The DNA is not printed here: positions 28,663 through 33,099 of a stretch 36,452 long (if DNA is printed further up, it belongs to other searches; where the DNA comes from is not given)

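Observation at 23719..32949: Tightly coupled three-gene operon for 1378-, 1008- and 684-aa exported proteins with no nameable function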

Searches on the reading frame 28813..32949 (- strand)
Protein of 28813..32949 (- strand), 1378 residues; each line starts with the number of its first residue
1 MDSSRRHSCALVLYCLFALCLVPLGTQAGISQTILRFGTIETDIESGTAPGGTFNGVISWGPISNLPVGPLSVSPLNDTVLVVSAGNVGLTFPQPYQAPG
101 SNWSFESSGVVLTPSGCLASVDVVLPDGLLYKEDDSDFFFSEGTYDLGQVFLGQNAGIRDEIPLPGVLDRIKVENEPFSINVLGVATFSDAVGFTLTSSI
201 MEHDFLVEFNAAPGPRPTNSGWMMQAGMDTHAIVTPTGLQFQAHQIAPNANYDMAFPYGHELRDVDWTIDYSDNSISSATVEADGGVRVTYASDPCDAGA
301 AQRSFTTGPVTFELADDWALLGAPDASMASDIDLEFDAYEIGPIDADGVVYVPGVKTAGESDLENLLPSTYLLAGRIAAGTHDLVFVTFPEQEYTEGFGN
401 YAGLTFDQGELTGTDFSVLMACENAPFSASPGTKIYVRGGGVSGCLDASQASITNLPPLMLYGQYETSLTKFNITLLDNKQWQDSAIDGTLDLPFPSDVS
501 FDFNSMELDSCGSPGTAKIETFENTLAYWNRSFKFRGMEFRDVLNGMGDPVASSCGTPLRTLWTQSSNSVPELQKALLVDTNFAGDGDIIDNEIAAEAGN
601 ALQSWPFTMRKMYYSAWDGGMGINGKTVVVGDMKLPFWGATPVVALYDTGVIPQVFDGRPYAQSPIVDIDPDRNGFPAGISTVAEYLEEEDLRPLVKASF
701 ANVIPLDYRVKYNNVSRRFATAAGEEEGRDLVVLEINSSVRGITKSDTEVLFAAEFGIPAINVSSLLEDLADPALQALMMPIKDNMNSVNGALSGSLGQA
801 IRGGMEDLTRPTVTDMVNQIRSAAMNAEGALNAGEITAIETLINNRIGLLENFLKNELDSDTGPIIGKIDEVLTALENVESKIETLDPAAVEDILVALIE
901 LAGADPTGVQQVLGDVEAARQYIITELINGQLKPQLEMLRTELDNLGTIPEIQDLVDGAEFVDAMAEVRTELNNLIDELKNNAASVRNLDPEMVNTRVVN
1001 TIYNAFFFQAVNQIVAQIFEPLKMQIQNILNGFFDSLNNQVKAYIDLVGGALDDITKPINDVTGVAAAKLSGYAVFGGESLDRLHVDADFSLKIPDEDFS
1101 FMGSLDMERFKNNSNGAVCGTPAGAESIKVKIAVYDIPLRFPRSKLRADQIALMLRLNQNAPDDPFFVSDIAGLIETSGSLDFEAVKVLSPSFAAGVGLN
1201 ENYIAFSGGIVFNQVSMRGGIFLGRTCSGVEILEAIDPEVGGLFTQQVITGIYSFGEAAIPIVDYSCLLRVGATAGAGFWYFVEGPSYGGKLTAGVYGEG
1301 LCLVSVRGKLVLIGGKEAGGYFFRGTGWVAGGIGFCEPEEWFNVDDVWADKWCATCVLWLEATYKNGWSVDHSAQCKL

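Call 5: search_protein_families(library=pfam, proteins=[window:28813-32949:-], max_evalue=1)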
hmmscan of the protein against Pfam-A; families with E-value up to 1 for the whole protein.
window:28813-32949:- (1378 aa): 1 family
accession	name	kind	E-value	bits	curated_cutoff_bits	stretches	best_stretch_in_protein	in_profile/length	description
PF18982.5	JetA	-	0.35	9.8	26.2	1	958-1024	119-185/434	Wadjet protein JetA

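Call 6: search_protein_families(library=ncbifam, proteins=[window:28813-32949:-], max_evalue=1)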
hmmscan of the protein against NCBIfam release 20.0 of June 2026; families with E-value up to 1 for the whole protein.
window:28813-32949:- (1378 aa): 1 family
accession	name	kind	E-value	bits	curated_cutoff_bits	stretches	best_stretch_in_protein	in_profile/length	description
NF053563.1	Rkd4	equivalog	0.2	9.7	860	1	868-1049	491-671/747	arcadin-4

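Call 11: find_homologous_proteins(query=window:28813-32949:-)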
Query window:28813-32949:- (1378 aa): 6 proteins with E <= 0.001 among 8000 candidates.
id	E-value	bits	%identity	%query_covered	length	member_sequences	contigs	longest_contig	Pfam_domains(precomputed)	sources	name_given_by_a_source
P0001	0.0e+0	3142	100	100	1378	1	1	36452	-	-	-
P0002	0.0e+0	2074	67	99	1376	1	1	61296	-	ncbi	-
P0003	0.0e+0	1920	63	98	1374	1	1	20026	-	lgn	-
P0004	0.0e+0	1849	59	99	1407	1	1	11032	-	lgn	-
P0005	0.0e+0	1424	50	98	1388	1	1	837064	-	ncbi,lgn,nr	ncbi:hypothetical protein KQI84_10565 [bacterium]|nr:hypothetical protein [bacterium]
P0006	0.0e+0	1263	60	70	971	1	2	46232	-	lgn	-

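Call 12: find_encoding_contigs(protein=P0005, flank=10000, max_places=3)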
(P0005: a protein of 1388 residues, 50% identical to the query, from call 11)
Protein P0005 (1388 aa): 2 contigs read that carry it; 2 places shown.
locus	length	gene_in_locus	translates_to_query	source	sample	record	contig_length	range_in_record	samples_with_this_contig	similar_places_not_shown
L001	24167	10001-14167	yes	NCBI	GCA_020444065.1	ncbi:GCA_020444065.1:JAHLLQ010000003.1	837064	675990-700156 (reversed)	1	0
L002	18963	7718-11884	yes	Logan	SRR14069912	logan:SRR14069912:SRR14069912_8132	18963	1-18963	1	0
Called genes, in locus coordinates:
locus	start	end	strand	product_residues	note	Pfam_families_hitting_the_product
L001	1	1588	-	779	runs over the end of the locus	PF01839:FG-GAP (faint), PF13517:FG-GAP_3, PF01483:P_proprotein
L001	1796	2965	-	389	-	PF01370:Epimerase, PF16363:GDP_Man_Dehyd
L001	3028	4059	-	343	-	-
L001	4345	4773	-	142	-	-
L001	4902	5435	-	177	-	-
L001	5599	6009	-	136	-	-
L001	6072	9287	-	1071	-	PF00989:PAS, PF13188:PAS_8, PF08448:PAS_4, PF13426:PAS_9, PF01590:GAF (weak), PF13185:GAF_2 (weak), PF01590:GAF, PF13185:GAF_2, +2 more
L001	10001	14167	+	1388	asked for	-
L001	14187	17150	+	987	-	-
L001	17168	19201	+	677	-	-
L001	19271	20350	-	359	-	PF02275:CBAH (weak)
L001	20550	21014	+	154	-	-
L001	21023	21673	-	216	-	-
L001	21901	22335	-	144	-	-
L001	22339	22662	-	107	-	PF13146:TRL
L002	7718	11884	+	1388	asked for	-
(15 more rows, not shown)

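Call 13: find_encoding_contigs(protein=P0002, flank=10000, max_places=3)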
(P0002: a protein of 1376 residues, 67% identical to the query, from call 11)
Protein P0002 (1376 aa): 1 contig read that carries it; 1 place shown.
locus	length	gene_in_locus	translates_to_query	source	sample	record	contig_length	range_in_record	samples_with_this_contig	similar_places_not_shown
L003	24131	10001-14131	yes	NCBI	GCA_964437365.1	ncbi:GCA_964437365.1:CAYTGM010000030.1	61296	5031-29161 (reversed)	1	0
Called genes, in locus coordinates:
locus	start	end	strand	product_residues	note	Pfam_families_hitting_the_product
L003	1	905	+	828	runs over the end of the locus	PF17660:BTRD1 (weak), PF13354:Beta-lactamase2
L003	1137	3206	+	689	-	PF01522:Polysacc_deac_1, PF25275:Golvesin_C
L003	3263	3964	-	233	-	PF05996:Fe_bilin_red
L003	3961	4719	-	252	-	PF01656:CbiA (weak)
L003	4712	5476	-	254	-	PF01656:CbiA (weak), PF13614:AAA_31 (faint)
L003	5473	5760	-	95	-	-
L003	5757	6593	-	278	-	PF00069:Pkinase, PF03109:ABC1 (faint), PF07714:PK_Tyr_Ser-Thr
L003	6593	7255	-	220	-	PF02830:V4R (weak)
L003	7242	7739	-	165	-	PF00502:Phycobilisome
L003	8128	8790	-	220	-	PF02830:V4R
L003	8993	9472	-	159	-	PF00111:Fer2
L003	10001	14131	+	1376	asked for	-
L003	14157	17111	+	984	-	-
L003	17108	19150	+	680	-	-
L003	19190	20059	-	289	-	PF07722:Peptidase_C26, PF00117:GATase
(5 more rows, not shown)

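Call 22: search_solved_structures(query=A1, max_evalue=10)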
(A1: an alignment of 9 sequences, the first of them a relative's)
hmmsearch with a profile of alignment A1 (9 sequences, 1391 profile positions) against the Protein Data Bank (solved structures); distinct sequences matched with E-value up to 10: 21.
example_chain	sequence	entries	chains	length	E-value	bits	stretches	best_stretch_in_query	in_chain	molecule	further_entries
8fed_C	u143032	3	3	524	0.03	15.1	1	948-1084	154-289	MCE-family protein MCE1c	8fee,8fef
3jcl_A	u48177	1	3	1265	0.12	13.1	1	777-901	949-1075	Spike glycoprotein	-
7cot_A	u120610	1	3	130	0.18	12.5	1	848-908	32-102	Spike glycoprotein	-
6lxt_A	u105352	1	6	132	0.19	12.5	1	848-908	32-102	Spike protein S2, Spike protein S2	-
9hx4_F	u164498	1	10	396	0.26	12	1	794-961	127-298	Apolipoprotein A-IV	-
2bez_C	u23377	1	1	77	0.3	11.8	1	831-897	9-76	Spike glycoprotein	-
1wyy_A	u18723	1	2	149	0.31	11.7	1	831-945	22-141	E2 Glycoprotein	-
12aw_A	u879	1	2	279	0.37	11.5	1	927-1075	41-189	HYBRID TWO-COMPONENT SYSTEM PROTEIN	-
3s84_A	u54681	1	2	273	0.41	11.3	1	795-960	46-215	Apolipoprotein A-IV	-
9pxk_E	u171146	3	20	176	0.45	11.2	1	918-993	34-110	NDH-2 membrane coupling protein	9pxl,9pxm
5zvm_A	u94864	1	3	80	0.86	10.3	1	831-896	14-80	Spike glycoprotein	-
5uot_0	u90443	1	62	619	1.7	9.3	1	903-1062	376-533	Interferon-induced GTP-binding protein Mx2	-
4whj_A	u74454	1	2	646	1.9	9.1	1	902-1062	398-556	Interferon-induced GTP-binding protein Mx2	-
5apu_A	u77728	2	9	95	2.1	9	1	946-1005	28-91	GENERAL CONTROL PROTEIN GCN4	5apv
2wpq_A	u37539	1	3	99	2.2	8.9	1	829-903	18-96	TRIMERIC AUTOTRANSPORTER ADHESIN FRAGMENT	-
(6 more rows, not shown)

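Call 52: predict_structure(alignment_id=A5)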
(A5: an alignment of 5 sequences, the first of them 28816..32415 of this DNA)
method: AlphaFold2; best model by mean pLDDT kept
length: 1200 residues; sequences in the alignment: 5
mean_pLDDT: 37.7   pTM: 0.27
mean pLDDT of the five models: 37.7, 36.5, 35.0, 34.2, 29.9
residues with pLDDT >= 90: 0; 70-90: 13; 50-70: 167; < 50: 1020
segments of 3 or more residues with pLDDT < 50: 8-16, 25-42, 57-60, 76-81, 113-125, 137-327, 331-336, 338-362, 364-626, 680-698, 700-703, 705-758, 765-779, 805-807, 824-1166, 1168-1200
pLDDT, mean of each block of 10 residues (from residue 1): 50 46 46 29 56 53 68 51 68 64 67 38 49 53 41 31 28 29 34 26 24 25 23 25 23 23 23 26 28 33 41 38 48 47 38 36 43 44 38 27 30 30 29 28 30 27 24 27 29 33 43 41 31 34 28 26 23 23 32 40 45 43 48 55 58 63 63 55 45 48 46 45 39 39 45 48 47 47 54 57 49 51 48 45 46 45 40 32 27 24 33 33 35 38 36 32 34 32 33 29 25 22 22 24 26 34 34 24 22 24 23 22 27 34 38 37 45 42 39 39
secondary structure, 60 per line:
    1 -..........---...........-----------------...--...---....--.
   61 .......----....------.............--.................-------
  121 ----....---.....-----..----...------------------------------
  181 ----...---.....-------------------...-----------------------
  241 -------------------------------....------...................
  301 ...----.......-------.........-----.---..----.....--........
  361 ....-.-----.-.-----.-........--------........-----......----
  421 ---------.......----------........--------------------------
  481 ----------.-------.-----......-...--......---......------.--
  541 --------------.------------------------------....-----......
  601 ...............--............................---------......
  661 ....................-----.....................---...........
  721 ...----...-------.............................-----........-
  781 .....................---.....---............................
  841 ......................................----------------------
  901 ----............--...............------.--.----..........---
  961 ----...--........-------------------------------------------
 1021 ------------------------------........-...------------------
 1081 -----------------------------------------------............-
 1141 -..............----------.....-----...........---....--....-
elements in order (helices of 4 or more, strands of 3 or more residues): E2-11 E15-25 E48-50 E54-57 E60-67 E72-75 E82-94 E97-113 E125-128 E132-136 H191-195 H272-275 H282-303 E308-314 E322-330 E346-350 E353-364 E382-389 E398-405 E411-416 E430-436 E447-454 H505-510 E517-522 E526-531 H586-589 H595-615 H618-645 H655-680 H686-706 H710-723 H738-766 H772-779 H781-801 H805-809 H813-878 E905-916 E919-933 E948-957 H970-977 H1051-1058 E1128-1139 E1142-1155 H1166-1170 E1176-1186 E1190-1193 E1196-1199

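Call 53: search_protein_representatives(alignment_id=A5)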
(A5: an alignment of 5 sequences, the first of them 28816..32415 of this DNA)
Query: 5 sequences, 1197 profile positions. Proteins with E-value up to 0.001 (for the whole library): 696; up to 1e-10: 588; up to 1e-30: 387. The best 150 are listed.
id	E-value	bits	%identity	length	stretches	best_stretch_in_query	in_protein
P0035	0.0e+00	1693.9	-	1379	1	6-1197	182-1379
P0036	0.0e+00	1376.7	-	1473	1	8-1196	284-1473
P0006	0.0e+00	1258.8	-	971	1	2-787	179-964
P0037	0.0e+00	1053.9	-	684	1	516-1196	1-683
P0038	8.7e-245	831.6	-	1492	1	5-1187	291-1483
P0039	3.9e-242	822.8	-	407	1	795-1197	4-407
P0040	1.0e-207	708.8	-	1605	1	8-1196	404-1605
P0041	7.4e-192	656.3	-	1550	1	8-1196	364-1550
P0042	1.6e-188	645.3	-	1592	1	8-1195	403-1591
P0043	7.4e-186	636.4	-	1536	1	8-1196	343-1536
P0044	9.4e-177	606.3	-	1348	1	7-1196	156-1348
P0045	6.5e-176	603.5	-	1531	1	8-1196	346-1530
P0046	1.0e-151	523.4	-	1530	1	8-1196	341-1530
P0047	1.6e-148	512.8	-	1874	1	39-1196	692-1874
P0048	6.2e-143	494.3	-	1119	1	136-1196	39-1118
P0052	8.6e-80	285.1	-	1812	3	723-1156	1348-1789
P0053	8.1e-79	281.9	-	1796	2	717-1156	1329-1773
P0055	3.7e-77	276.4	-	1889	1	114-1155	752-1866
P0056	2.9e-76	273.5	-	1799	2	750-1157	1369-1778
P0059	2.6e-75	270.3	-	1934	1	169-1155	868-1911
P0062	5.1e-74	266.0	-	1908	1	109-1156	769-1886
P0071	3.7e-70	253.2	-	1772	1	188-1156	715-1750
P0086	2.3e-68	247.3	-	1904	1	71-1155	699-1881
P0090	1.2e-67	244.9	-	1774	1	167-1155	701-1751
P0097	6.3e-66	239.2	-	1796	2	489-1155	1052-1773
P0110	3.4e-64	233.5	-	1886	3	701-1155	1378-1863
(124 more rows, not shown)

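Call 64: list_cluster_members(proteins=[P0052, P0053, P0055, P0056, P0059, P0062, P0071, P0086, P0090, P0047])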
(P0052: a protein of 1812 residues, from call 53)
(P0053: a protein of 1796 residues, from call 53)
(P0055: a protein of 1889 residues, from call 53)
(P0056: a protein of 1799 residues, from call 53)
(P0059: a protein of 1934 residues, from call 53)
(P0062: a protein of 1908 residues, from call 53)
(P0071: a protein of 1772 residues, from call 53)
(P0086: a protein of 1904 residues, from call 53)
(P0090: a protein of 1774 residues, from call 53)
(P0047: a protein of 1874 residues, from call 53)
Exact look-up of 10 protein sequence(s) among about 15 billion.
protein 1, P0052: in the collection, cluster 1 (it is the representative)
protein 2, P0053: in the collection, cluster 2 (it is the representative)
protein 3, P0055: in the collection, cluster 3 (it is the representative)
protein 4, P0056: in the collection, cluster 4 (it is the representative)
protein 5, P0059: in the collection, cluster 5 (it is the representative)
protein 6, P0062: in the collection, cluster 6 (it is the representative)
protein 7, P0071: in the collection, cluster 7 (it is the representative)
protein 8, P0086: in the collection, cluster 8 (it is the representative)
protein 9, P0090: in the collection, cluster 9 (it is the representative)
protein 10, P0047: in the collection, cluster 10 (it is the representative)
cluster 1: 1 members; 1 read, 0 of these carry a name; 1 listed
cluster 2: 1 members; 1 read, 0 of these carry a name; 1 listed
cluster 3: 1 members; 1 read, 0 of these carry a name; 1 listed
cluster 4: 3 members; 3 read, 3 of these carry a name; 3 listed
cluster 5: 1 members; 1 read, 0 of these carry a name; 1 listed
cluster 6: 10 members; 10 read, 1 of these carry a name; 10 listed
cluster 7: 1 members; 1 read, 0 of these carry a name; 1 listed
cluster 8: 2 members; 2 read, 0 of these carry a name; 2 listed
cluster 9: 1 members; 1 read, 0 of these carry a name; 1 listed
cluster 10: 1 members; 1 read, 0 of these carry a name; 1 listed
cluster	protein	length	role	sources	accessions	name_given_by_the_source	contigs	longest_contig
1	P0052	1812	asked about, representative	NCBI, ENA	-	-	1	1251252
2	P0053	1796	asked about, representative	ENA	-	-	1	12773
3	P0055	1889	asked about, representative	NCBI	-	-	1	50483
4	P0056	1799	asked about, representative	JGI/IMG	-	hypothetical protein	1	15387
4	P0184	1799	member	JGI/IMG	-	hypothetical protein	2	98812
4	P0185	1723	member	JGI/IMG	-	hypothetical protein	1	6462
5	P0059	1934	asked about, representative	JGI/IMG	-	-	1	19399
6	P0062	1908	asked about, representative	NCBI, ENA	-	-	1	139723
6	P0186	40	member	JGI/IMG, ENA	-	deoxyribonuclease-4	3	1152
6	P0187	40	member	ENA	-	-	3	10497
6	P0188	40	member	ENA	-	-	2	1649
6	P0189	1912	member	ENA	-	-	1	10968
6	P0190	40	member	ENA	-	-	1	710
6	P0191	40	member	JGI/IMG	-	-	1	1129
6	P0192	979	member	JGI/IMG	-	-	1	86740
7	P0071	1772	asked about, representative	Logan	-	-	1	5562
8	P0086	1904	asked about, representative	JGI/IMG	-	-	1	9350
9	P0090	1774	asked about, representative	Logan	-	-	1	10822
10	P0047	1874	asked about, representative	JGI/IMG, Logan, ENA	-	-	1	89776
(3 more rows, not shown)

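Call 73: search_protein_families(library=phrogs, proteins=[window:28813-32949:-], max_evalue=0.1)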
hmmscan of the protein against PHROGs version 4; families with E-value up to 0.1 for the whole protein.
window:28813-32949:- (1378 aa): 2 families
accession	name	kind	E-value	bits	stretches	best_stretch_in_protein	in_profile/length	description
phrog_1272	-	tail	0.0022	16.7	1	837-1063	847-1086/1606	tail length tape measure protein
phrog_4200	-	tail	0.04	13.4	1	917-1078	485-607/732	tail length tape measure protein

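Call 74: search_protein_families(library=padloc, proteins=[window:28813-32949:-], max_evalue=0.1)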
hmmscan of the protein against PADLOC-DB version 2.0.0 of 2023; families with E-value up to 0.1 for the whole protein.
window:28813-32949:- (1378 aa): 1 family
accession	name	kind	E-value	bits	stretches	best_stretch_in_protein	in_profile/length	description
PDLC00449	JetA1|JetA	-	0.075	9.9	0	962-1024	151-213/464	DUF5716 domain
